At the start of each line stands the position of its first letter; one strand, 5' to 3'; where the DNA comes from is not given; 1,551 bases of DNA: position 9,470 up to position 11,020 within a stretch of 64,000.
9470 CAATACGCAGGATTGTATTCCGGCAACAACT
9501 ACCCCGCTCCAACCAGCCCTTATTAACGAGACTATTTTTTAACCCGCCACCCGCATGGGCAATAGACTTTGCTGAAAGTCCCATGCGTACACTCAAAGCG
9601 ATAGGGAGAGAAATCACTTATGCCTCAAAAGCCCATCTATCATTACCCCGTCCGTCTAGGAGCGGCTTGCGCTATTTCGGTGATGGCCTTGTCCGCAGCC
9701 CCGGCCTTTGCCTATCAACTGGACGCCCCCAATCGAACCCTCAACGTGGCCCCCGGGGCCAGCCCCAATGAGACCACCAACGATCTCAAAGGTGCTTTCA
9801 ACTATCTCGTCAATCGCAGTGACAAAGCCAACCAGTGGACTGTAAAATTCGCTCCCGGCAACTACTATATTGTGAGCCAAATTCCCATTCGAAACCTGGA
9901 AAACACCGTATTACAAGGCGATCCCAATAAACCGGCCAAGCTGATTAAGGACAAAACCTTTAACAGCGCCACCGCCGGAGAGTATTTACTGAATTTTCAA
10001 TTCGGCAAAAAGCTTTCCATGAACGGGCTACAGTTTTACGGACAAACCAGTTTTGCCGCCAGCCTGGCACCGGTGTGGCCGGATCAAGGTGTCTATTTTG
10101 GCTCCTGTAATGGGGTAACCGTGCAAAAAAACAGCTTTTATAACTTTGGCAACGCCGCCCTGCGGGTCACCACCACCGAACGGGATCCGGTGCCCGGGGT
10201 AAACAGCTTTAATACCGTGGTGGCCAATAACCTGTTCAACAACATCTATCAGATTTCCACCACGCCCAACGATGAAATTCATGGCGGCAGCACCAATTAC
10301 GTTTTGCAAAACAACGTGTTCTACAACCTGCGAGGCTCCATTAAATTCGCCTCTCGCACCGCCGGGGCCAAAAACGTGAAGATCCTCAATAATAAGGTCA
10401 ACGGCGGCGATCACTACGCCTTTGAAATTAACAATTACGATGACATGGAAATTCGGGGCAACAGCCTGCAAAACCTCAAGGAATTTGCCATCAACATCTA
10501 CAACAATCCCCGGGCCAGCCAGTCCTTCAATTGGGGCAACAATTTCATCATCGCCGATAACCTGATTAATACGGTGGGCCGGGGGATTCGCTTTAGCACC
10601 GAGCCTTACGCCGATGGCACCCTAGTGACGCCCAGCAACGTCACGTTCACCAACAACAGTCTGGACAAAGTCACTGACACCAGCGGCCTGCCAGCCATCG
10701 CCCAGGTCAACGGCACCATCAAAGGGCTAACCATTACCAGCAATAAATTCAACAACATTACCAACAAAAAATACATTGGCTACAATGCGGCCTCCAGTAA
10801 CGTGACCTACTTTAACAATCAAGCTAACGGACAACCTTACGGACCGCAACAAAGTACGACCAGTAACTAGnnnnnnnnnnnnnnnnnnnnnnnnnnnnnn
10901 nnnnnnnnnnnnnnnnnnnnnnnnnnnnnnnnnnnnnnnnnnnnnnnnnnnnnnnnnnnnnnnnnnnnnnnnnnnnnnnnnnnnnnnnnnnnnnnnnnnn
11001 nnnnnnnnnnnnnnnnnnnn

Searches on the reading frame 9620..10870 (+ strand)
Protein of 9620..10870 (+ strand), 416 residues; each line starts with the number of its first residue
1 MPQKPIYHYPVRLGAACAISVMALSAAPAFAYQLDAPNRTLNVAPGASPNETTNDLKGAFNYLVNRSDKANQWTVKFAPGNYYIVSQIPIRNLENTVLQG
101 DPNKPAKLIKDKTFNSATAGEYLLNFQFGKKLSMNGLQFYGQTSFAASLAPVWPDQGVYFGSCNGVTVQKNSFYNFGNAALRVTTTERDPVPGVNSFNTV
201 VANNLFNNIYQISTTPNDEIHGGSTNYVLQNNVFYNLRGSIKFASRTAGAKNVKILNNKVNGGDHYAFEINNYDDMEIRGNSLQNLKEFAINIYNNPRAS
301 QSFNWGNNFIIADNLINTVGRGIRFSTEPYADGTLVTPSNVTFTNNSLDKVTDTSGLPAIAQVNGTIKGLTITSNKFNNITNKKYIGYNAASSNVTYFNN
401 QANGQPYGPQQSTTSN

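Call 80: search_protein_families(library=pfam, proteins=[window:9620-10870:+], max_evalue=0.0001)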
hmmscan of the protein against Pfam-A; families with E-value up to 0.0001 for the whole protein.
window:9620-10870:+ (416 aa): 1 family
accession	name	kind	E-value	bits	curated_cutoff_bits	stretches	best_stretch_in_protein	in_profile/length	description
PF13229.12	Beta_helix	-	5.8e-08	33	25.9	1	157-324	2-143/158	Right handed beta helix region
